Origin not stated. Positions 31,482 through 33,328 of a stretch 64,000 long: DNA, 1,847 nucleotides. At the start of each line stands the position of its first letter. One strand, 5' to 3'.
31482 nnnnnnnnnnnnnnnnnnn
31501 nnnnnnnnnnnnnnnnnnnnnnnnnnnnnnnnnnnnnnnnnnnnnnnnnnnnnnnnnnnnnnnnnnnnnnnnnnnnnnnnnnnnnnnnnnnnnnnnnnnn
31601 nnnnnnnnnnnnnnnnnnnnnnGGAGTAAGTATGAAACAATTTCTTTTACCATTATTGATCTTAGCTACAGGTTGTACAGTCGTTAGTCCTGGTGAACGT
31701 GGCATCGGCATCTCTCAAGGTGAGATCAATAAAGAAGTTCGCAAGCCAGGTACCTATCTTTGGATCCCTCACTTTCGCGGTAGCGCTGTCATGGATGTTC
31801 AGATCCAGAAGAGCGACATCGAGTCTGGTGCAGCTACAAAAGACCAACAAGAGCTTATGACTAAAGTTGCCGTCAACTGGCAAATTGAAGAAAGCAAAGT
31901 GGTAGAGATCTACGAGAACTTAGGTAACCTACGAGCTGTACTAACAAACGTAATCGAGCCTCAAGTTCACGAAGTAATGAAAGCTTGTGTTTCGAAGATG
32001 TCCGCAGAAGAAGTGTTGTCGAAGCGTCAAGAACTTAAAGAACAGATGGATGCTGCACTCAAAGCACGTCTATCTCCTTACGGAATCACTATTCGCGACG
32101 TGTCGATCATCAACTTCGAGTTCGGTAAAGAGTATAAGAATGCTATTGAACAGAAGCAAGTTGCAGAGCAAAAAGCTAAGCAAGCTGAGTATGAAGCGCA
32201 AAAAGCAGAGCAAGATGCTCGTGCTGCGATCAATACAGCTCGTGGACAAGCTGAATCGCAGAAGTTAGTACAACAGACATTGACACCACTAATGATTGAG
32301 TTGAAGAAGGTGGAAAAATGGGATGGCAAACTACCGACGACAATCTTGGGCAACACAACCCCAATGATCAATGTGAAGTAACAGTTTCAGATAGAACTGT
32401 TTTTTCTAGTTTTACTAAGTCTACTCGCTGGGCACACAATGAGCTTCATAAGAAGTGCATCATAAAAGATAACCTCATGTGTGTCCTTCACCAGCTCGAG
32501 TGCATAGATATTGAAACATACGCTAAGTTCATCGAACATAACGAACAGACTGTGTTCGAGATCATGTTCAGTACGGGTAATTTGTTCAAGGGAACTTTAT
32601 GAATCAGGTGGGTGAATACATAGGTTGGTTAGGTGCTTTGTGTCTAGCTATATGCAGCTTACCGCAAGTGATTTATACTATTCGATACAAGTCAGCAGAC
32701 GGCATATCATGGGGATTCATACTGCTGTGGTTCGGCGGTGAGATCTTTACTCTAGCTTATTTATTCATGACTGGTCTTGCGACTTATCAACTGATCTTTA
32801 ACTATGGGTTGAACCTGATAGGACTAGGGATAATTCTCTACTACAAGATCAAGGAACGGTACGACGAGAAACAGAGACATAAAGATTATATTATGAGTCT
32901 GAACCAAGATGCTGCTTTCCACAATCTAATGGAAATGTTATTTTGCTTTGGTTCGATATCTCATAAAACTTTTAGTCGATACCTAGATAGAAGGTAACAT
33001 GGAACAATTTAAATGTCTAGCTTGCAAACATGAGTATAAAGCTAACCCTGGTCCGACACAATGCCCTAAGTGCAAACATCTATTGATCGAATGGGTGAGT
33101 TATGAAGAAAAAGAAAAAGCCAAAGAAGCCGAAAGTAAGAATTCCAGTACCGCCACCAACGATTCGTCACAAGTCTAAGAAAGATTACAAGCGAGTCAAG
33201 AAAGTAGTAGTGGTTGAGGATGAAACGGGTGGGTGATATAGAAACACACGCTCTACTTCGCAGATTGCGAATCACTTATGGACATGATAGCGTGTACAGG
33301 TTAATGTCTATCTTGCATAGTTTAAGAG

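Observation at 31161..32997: SET-domain methyltransferase next to an SPFH/band-7 lipoprotein and a PQ-loop membrane protein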

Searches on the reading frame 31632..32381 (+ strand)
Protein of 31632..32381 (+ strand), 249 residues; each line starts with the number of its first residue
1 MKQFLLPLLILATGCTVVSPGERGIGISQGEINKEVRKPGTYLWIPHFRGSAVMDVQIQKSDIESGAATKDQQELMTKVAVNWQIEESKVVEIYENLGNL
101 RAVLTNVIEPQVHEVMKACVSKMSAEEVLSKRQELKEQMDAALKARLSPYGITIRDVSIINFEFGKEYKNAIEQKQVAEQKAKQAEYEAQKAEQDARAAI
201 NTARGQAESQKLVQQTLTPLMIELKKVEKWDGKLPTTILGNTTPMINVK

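Call 3: search_protein_families(library=pfam, proteins=[window:31632-32381:+], max_evalue=0.1)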
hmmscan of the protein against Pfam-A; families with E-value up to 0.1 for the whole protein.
window:31632-32381:+ (249 aa): 3 families
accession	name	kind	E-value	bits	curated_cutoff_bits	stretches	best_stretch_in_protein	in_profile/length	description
PF01145.31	Band_7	-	8.3e-36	124.1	23.6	1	17-191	2-174/176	SPFH domain / Band 7 family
PF13421.11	Band_7_1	-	0.00029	21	24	1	100-176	133-207/211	SPFH domain-Band 7 family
PF08621.15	RPAP1_N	-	0.00068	19.8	25.3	1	119-147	10-38/46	RPAP1-like, N-terminal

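Call 4: search_protein_families(library=phrogs, proteins=[window:31632-32381:+], max_evalue=0.01)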
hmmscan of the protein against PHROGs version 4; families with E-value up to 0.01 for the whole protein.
window:31632-32381:+ (249 aa): 2 families
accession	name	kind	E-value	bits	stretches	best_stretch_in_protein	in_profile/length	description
phrog_200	-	other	1.9e-53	182.9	1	8-248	93-359/379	lipoprotein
phrog_38808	-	unknown function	0.0051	18.1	1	203-249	19-68/68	-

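Call 23: find_related_loci(query=window:31632-32381:+, collection=viral_contigs, flank=5000)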
Query window:31632-32381:+ (249 aa) in viral_contigs; peptide patterns used: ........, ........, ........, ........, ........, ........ (x = any residue, [..] = any of these).
22 stretches matched a pattern; 8 encode a relative of the query (tblastn E <= 1e-3); 8 distinct loci.
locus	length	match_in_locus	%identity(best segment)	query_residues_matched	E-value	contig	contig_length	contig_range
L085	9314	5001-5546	30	78-249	4e-18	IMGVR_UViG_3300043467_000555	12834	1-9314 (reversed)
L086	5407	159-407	43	171-249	1e-16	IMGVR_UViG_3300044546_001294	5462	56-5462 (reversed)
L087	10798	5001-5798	24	4-240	8e-16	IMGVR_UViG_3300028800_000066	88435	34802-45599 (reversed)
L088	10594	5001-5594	27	71-249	9e-14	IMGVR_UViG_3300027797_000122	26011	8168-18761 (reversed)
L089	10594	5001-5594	26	71-249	2e-13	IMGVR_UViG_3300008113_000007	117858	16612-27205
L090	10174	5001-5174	47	192-249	1e-12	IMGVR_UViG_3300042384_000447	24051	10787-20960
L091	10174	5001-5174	47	192-249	1e-12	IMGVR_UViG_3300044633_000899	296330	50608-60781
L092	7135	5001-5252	36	171-249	4e-11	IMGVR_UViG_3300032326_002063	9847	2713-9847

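Call 34: search_dna_similar(query=window:31632-32381:+, collection=phages, mode=protein, max_rows=25, max_evalue=0.00001)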
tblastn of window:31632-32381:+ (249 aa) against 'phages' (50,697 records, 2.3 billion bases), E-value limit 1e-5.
Records with a match: 286; places in all: 286; records where one place covers at least 80% of the query: 243.
Best place of each record, by identity: <60% 286.
By first word of the organism name: Staphylococcus 145; Bacillus 36; Burkholderia 26; Caulobacter 18; Prevotella 11; Rhizobium 10; Fusobacterium 5; Alteromonas 5; Bacteriophage 4; Agrobacterium 4; and 10 more.
By host as written in the record: Staphylococcus aureus 36; - 28; Staphylococcus sp. 25; Burkholderia sp. 15; Staphylococcus carnosus TM300 12; Prevotella sp. 11; Staphylococcus xylosus M1997-2/10 7; Caulobacter vibrioides CB15 7; and 86 more.
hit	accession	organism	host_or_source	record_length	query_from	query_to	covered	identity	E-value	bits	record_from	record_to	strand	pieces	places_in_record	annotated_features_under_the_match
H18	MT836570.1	Bacteriophage sp.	human fecal samples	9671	14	246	94%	32.9%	3e-34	135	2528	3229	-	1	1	record has no annotation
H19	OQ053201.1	Burkholderia phage CSP3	Burkholderia contaminans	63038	17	248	93%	31.8%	1e-28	119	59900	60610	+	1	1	prohibitin family protein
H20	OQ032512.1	Acinetobacter phage nACB2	Acinetobacter halotolerans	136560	8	248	97%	30.4%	2e-24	107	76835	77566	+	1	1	protease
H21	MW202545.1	Caudoviricetes sp.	Manatee Spring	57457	17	248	93%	31.3%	2e-25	110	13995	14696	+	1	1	lysogenization k protein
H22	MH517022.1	Acinetobacter phage SH-Ab 15599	Acinetobacter baumannii 15599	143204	5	249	98%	28.4%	4e-21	97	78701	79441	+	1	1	putative protease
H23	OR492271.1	Fusobacterium phage phiFN37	Fusobacterium necrophorum subsp. ...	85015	10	248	96%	28.6%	2e-16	84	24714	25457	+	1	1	prohibitin family protein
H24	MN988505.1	Rhizobium phage RHph_N1_10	Rhizobium phaseoli N1_10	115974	5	249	98%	27.1%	3e-12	72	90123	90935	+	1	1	prohibitin family protein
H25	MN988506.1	Rhizobium phage RHph_N1_15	Rhizobium phaseoli N1_15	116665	5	249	98%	27.1%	3e-12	72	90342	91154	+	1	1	prohibitin family protein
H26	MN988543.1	Rhizobium phage RHph_N2_6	Rhizobium phaseoli N2_6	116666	5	249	98%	27.1%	3e-12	72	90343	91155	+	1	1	prohibitin family protein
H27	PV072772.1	Burkholderia phage vB_E264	Burkholderia sp.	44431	5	249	98%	27.1%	5e-13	74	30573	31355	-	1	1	hypothetical protein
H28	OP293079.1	Burkholderia phage PhiBt-E264.1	Lysogenic Burkholderia thailandensis ...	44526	5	249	98%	27.1%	5e-13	74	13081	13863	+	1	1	hypothetical protein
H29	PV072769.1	Burkholderia phage vB_E175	Burkholderia sp.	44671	5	249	98%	27.1%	5e-13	74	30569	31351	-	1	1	hypothetical protein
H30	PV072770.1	Burkholderia phage vB_E184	Burkholderia sp.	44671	5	249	98%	27.1%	5e-13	74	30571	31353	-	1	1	hypothetical protein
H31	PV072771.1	Burkholderia phage vB_E228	Burkholderia sp.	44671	5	249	98%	27.1%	5e-13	74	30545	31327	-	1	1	hypothetical protein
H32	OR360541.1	Burkholderia phage phiBtTUL1a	Burkholderia pseudomallei Bp82, ...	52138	5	249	98%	27.1%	5e-13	74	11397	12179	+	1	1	hypothetical protein (x2)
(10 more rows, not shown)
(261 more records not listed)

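Call 58: search_protein_families(library=ncbifam, proteins=[window:31632-32381:+], max_evalue=0.01)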
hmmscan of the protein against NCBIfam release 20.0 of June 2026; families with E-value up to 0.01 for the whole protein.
window:31632-32381:+ (249 aa): 3 families
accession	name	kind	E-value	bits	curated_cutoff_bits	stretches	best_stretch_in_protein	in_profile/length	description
TIGR01932.1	hflC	equivalog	5e-10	38.7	134.4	1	8-135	13-148/318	protease modulator HflC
TIGR01933.1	hflK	equivalog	6.5e-08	32.3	159.4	1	17-209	3-189/261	FtsH protease activity modulator HflK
NF008259.0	PRK11029.1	equivalog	4e-06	26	427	1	8-87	13-99/334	protease modulator HflC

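Call 78: find_related_loci(query=A5, collection=viral_contigs, flank=10000)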
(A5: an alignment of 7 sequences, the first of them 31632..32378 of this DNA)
Query A5 (249 aa) in viral_contigs; peptide patterns used: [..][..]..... (x = any residue, [..] = any of these).
40 stretches matched a pattern; 8 encode a relative of the query (tblastn E <= 1e-3); 8 distinct loci.
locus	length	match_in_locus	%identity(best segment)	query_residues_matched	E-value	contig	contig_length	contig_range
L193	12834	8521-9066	30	78-249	6e-18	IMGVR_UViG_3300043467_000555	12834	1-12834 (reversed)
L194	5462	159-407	43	171-249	2e-16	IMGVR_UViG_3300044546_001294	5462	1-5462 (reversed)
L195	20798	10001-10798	24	4-240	1e-15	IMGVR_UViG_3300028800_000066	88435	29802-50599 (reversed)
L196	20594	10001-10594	27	71-249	1e-13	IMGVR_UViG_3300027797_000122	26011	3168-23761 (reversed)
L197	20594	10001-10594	26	71-249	3e-13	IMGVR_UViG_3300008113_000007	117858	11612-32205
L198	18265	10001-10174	47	192-249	2e-12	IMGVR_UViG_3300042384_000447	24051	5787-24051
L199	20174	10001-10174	47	192-249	2e-12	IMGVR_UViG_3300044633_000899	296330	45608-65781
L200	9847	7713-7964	36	171-249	7e-11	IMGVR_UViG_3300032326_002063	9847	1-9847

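Call 89: search_protein_families(library=padloc, proteins=[window:31632-32381:+], max_evalue=0.01)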
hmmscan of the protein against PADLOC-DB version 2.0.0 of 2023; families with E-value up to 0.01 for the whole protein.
window:31632-32381:+ (249 aa): 0 families

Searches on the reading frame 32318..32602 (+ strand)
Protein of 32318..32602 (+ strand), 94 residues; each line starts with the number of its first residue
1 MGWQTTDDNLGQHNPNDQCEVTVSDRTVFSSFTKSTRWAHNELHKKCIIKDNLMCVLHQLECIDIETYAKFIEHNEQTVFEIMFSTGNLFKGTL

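Call 58: search_protein_families(library=ncbifam, proteins=[window:32318-32602:+], max_evalue=0.01)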
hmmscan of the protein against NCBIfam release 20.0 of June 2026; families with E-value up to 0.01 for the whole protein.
window:32318-32602:+ (94 aa): 0 families

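Call 89: search_protein_families(library=padloc, proteins=[window:32318-32602:+], max_evalue=0.01)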
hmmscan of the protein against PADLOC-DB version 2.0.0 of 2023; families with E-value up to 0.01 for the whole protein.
window:32318-32602:+ (94 aa): 0 families

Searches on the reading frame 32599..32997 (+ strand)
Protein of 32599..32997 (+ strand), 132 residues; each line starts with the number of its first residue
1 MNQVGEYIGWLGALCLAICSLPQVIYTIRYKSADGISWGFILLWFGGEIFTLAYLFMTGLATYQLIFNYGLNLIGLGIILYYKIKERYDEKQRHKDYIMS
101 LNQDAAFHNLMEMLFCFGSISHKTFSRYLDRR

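Call 3: search_protein_families(library=pfam, proteins=[window:32599-32997:+], max_evalue=0.1)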
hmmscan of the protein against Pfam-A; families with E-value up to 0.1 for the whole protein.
window:32599-32997:+ (132 aa): 1 family
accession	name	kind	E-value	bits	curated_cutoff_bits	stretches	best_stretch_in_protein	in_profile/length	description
PF04193.19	PQ-loop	-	1.2e-14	54.2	22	1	5-60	2-57/61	PQ loop repeat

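Call 4: search_protein_families(library=phrogs, proteins=[window:32599-32997:+], max_evalue=0.01)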
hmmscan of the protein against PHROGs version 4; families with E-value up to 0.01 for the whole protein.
window:32599-32997:+ (132 aa): 2 families
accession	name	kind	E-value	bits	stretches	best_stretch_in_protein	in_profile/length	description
phrog_25992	-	unknown function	2.3e-07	32.1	1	4-83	5-90/120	-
phrog_2642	-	unknown function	0.0051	17.5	1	1-84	1-82/197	-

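Call 33: find_related_loci(query=window:32599-32997:+, collection=viral_contigs, flank=5000)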
Query window:32599-32997:+ (132 aa) in viral_contigs; peptide patterns used: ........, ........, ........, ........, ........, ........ (x = any residue, [..] = any of these).
4 stretches matched a pattern; 1 encode a relative of the query (tblastn E <= 1e-3); 1 distinct loci.
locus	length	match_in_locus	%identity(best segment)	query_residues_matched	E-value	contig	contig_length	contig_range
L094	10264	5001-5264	46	5-93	5e-22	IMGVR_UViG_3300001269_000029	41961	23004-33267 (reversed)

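Call 35: search_dna_similar(query=window:32599-32997:+, collection=phages, mode=protein, max_rows=25, max_evalue=0.001)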
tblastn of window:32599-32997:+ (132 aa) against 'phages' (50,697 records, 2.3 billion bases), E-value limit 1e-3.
Records with a match: 1; places in all: 1; records where one place covers at least 80% of the query: 0.
Best place of each record, by identity: <60% 1.
By first word of the organism name: uncultured 1.
By host as written in the record: - 1.
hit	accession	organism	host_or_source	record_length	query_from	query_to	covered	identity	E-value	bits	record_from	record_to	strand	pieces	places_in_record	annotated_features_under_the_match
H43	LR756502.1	uncultured phage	metagenomic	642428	4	56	40%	52.8%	7e-13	69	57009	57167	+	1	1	record has no annotation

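Call 57: search_solved_structures(query=window:32599-32994:+, max_evalue=1, show_alignments=2)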
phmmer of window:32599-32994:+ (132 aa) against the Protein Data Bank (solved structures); distinct sequences matched with E-value up to 1: 13.
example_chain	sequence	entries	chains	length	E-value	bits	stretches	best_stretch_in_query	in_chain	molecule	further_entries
5uhs_A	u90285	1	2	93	0.0011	22.4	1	7-86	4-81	Sugar transporter SemiSWEET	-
4qnc_A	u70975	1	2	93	0.0016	21.8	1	7-86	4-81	chemical transport protein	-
8dyp_A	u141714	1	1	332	0.0041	20.5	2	4-55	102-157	Cystinosin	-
9kax_A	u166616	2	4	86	0.0073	19.7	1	7-84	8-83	Sugar transporter SemiSWEET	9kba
8dke_P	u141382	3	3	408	0.0087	19.4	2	4-58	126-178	Isoform 2 of Cystinosin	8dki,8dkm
8dkw_P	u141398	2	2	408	0.011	19.2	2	4-54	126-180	Isoform 2 of Cystinosin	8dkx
5uhq_A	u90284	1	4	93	0.013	18.9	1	7-86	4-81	Sugar transporter SemiSWEET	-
4x5m_A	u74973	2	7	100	0.32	14.4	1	11-59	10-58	Uncharacterized protein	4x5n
1gux_A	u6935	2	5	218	0.4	14.1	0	64-128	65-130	RETINOBLASTOMA PROTEIN | RETINOBLASTOMA-ASSOCIATED PROTEIN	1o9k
1ad6_A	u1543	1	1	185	0.5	13.7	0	64-128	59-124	RETINOBLASTOMA TUMOR SUPPRESSOR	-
3tuo_A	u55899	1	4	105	0.88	12.9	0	78-124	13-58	DNA-binding protein SATB1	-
1gh6_B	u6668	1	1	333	0.9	12.9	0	72-128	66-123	Retinoblastoma-associated protein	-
9dhc_A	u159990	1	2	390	1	12.8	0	64-128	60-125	Retinoblastoma-associated protein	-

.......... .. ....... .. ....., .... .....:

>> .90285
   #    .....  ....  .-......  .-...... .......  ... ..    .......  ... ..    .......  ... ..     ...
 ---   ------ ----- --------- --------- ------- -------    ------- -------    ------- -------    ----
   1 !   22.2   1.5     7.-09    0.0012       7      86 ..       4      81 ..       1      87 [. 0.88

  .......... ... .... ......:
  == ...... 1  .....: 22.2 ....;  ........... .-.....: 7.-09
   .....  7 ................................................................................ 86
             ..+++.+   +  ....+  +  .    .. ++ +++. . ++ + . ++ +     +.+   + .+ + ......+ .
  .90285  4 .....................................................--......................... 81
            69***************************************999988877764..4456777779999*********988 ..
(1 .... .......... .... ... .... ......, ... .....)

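Call 58: search_protein_families(library=ncbifam, proteins=[window:32599-32997:+], max_evalue=0.01)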
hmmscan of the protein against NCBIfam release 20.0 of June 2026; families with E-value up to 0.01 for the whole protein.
window:32599-32997:+ (132 aa): 2 families
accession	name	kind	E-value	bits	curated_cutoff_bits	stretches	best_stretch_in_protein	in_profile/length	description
NF037968.1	SemiSWEET_2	subfamily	9.8e-07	28.8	80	1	9-85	1-75/76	SemiSWEET transporter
TIGR00951.1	2A43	subfamily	0.0034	17.1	192.35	0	7-48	5-46/233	lysosomal Cystine Transporter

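Call 77: find_related_loci(query=A4, collection=viral_contigs, flank=10000)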
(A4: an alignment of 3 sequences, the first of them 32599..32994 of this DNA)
Query A4 (132 aa) in viral_contigs; peptide patterns used: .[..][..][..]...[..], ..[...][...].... (x = any residue, [..] = any of these).
125 stretches matched a pattern; 9 encode a relative of the query (tblastn E <= 1e-3); 9 distinct loci.
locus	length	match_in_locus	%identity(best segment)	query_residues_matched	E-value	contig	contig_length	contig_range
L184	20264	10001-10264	46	5-93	5e-21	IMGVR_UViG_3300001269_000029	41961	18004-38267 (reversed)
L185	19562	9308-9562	46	6-92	2e-19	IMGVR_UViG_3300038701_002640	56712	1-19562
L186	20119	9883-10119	53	6-86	8e-19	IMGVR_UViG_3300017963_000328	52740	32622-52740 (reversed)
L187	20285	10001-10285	43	6-97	2e-16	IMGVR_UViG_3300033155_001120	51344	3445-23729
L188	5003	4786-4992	48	6-74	8e-14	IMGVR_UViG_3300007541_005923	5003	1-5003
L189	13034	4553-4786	46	6-83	1e-13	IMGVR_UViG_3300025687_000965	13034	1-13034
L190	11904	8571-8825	38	6-93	4e-13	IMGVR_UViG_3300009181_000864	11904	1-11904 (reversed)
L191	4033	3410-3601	50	6-69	9e-13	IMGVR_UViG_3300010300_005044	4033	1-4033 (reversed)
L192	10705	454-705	39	6-89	2e-10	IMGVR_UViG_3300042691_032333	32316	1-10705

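Call 89: search_protein_families(library=padloc, proteins=[window:32599-32997:+], max_evalue=0.01)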
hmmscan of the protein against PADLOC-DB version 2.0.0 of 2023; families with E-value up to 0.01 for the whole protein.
window:32599-32997:+ (132 aa): 0 families

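Call 92: get_annotated_region(hit=H43, flank=10000)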
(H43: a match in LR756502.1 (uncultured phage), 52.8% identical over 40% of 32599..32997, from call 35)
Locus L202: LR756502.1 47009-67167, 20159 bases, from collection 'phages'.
description: uncultured phage genome assembly, chromosome: 1.
organism: uncultured phage (NCBI taxid 278008)
taxonomy: Viruses; environmental samples
host: -; source: metagenomic; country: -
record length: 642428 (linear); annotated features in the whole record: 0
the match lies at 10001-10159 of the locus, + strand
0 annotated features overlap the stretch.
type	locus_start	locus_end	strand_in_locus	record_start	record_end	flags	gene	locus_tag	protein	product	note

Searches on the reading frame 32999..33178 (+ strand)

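Call 3: search_protein_families(library=pfam, proteins=[window:32999-33178:+], max_evalue=0.1)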
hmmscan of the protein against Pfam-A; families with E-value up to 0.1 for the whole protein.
window:32999-33178:+ (59 aa): 8 families
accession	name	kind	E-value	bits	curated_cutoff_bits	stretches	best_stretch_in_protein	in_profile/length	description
PF01155.25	HypA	-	0.004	17.6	28.9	1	3-35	70-102/112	Hydrogenase/urease nickel incorporation, metallochaperone, hypA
PF23455.1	DUF7129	-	0.0065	16.6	30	1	3-26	11-34/45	Domain of unknown function (DUF7129)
PF21349.2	RUBY_RBDX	-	0.012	15.5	26.5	1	4-27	1-24/30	Rubrerythrin, rubredoxin-like domain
PF01096.23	Zn_ribbon_TFIIS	-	0.019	15.2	21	0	21-28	2-9/39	Transcription factor S-II (TFIIS)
PF23145.1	Zf_2nd_IFT121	-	0.02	15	25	0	21-31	18-28/45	IFT121, second zinc finger domain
PF13948.11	DUF4215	-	0.047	14.4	27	1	6-37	1-31/47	Domain of unknown function (DUF4215)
PF23470.1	Zn_ribbon_PF0610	-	0.049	13.8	26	0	6-31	4-30/39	PF0610 rubredoxin-like zinc beta-ribbon domain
PF22191.2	IBR_1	-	0.091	13.1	27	0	2-13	20-31/47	IBR domain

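Call 4: search_protein_families(library=phrogs, proteins=[window:32999-33178:+], max_evalue=0.01)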
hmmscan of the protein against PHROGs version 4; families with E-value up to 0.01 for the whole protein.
window:32999-33178:+ (59 aa): 0 families

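Call 89: search_protein_families(library=padloc, proteins=[window:32999-33178:+], max_evalue=0.01)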
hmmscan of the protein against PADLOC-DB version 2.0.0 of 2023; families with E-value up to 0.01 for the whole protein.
window:32999-33178:+ (59 aa): 0 families
